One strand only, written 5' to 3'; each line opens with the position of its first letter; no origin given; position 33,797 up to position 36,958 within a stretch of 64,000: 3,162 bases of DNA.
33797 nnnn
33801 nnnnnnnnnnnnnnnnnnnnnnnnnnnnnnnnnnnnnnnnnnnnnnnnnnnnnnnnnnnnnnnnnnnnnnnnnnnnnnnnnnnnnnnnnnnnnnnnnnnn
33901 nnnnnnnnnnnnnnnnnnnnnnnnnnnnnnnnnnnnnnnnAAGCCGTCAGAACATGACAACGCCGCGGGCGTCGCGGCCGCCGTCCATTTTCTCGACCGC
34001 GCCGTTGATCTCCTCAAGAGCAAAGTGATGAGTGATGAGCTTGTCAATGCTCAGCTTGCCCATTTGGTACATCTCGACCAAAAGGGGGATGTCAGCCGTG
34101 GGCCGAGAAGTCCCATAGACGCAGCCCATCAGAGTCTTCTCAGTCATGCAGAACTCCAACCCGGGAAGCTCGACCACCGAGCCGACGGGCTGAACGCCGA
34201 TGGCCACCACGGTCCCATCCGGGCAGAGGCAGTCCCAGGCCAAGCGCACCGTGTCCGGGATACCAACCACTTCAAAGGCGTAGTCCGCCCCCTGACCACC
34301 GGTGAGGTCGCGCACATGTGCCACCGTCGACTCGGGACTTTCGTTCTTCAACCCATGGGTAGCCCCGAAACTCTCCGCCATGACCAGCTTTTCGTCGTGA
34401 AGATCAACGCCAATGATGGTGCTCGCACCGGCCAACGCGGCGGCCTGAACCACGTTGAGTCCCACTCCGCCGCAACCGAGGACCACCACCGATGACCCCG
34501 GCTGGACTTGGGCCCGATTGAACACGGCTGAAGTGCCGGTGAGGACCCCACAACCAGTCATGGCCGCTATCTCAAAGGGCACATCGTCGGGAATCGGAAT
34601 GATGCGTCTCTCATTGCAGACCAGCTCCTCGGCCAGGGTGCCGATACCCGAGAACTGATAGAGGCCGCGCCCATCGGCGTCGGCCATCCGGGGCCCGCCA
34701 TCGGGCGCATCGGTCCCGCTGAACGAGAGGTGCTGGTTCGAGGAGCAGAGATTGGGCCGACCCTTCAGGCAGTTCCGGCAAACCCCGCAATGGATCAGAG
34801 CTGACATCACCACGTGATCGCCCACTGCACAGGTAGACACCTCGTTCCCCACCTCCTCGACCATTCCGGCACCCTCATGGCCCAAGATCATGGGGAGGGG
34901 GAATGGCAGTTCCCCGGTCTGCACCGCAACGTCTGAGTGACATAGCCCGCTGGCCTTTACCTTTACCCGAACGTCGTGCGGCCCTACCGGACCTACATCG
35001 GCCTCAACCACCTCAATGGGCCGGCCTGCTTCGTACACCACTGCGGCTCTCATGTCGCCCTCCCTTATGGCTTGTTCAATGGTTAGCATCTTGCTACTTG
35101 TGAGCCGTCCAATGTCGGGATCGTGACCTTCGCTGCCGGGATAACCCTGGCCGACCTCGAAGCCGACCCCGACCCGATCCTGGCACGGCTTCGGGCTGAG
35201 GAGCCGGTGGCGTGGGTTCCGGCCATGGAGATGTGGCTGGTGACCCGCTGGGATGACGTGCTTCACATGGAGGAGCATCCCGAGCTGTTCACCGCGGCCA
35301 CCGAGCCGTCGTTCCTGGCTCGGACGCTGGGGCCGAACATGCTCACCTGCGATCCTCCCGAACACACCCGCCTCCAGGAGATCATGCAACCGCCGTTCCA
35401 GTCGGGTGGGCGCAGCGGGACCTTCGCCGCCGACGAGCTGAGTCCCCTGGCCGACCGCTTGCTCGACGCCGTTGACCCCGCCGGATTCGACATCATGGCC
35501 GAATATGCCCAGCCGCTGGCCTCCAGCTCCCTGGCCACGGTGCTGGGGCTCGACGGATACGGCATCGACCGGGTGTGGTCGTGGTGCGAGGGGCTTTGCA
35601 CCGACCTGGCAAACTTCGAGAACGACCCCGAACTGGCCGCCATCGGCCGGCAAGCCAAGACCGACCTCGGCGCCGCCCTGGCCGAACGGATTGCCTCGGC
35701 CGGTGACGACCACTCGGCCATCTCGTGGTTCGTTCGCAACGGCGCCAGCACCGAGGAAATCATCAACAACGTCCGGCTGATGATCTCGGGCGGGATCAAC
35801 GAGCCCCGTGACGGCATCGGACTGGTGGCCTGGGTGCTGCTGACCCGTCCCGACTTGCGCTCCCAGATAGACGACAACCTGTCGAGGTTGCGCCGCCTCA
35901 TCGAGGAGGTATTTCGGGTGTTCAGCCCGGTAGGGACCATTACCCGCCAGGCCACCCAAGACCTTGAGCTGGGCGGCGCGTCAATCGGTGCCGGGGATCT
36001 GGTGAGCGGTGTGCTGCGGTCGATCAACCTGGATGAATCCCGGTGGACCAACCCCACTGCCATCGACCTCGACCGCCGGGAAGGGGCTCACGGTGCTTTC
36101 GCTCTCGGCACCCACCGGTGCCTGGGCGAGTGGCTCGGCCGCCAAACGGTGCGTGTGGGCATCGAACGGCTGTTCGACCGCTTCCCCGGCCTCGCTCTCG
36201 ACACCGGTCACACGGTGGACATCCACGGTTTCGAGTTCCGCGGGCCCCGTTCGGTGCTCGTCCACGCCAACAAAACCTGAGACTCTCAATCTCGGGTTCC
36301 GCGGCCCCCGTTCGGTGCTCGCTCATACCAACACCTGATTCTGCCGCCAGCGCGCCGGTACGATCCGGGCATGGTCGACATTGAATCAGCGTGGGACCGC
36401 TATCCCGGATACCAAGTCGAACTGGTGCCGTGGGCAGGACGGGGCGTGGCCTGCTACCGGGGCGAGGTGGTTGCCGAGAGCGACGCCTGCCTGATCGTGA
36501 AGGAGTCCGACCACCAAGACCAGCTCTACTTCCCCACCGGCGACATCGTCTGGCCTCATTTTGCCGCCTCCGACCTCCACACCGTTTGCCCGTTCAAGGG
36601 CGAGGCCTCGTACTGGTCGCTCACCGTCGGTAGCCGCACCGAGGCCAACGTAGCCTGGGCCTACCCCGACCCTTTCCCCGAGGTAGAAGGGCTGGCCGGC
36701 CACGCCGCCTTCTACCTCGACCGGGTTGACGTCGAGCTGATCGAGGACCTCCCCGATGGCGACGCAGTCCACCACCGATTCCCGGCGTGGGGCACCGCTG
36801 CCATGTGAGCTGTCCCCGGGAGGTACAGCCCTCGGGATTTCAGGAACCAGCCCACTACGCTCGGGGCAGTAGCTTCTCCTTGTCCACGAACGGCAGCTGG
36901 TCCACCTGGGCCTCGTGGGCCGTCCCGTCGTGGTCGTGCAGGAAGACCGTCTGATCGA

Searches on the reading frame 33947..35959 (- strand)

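Call 59: search_protein_families(library=pfam, proteins=[window:33947-35959:-], max_evalue=0.0001)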
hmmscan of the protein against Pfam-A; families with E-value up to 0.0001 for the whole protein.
window:33947-35959:- (670 aa): 4 families
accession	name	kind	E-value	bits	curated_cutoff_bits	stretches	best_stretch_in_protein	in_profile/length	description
PF00107.32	ADH_zinc_N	-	1.2e-27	96.8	31.8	1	498-626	1-122/129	Zinc-binding dehydrogenase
PF08240.17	ADH_N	-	1.6e-27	96.2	23.5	1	326-458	1-104/104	Alcohol dehydrogenase GroES-like domain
PF13602.12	ADH_zinc_N_2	-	2.7e-08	35.3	27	1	532-662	2-127/134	Zinc-binding dehydrogenase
PF16912.11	Glu_dehyd_C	-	8.6e-07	29.1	34.9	1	479-659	23-202/211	Glucose dehydrogenase C-terminus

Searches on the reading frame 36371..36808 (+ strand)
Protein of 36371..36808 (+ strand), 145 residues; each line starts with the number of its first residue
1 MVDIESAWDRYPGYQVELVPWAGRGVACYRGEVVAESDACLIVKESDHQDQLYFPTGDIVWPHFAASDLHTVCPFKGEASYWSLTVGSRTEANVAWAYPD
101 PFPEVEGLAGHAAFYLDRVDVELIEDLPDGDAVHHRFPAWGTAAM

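Call 59: search_protein_families(library=pfam, proteins=[window:36371-36808:+], max_evalue=0.0001)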
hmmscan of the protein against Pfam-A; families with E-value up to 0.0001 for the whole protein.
window:36371-36808:+ (145 aa): 1 family
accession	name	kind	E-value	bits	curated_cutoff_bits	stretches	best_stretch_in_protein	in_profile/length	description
PF04248.19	NTP_transf_9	-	1.3e-28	99.1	22.1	1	29-115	5-91/93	Domain of unknown function (DUF427)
